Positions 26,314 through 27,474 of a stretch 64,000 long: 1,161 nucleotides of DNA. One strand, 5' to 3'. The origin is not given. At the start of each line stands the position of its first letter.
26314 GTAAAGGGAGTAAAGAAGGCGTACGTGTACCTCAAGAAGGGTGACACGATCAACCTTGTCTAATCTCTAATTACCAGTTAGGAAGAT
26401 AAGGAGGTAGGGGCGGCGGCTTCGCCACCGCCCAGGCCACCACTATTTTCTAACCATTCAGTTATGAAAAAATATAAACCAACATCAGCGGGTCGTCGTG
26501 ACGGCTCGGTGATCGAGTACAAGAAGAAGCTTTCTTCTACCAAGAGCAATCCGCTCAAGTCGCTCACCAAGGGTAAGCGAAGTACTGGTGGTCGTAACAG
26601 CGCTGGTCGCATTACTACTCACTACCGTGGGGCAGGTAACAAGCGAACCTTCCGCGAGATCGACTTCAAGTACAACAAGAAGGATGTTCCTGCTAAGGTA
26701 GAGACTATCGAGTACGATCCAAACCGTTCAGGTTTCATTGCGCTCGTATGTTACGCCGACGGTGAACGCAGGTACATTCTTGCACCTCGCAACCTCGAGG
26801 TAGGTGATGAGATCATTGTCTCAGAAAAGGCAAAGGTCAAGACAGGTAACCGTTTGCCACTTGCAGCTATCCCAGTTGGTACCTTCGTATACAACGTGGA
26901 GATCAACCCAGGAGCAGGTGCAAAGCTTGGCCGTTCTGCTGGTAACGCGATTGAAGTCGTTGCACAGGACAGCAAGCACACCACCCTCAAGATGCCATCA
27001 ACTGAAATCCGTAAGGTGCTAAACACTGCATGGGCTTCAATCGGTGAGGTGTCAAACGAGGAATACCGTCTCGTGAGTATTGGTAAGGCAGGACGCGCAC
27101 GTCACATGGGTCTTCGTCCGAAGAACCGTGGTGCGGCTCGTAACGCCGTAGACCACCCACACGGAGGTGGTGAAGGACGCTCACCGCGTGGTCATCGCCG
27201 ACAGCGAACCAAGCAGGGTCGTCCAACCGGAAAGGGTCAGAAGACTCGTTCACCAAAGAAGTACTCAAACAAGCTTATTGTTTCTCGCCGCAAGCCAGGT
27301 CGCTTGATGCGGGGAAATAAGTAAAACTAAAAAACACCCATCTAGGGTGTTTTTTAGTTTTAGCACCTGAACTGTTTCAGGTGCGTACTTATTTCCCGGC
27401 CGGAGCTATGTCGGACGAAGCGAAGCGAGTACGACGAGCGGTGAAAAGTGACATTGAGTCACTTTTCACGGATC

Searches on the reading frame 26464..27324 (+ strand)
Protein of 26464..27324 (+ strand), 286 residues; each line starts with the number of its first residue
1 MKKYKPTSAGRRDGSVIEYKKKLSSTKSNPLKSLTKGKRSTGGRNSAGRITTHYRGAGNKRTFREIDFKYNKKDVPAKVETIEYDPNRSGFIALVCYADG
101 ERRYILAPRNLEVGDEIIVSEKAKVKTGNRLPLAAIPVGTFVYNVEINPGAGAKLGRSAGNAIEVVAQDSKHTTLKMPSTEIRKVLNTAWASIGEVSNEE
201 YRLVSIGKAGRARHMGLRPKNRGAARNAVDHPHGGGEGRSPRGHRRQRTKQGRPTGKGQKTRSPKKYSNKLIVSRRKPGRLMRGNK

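Call 3: search_protein_families(library=pfam, proteins=[window:26464-27324:+], max_evalue=0.1)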
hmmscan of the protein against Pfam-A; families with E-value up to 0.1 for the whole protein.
window:26464-27324:+ (286 aa): 2 families
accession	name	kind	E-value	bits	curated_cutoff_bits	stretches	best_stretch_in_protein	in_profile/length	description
PF03947.24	Ribosomal_L2_C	-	5.9e-43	146.4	33.7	1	126-249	1-123/126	Ribosomal Proteins L2, C-terminal domain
PF00181.30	Ribosomal_L2_N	-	8.5e-33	112.7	23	1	43-118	1-76/77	Ribosomal Proteins L2, RNA binding N-terminal domain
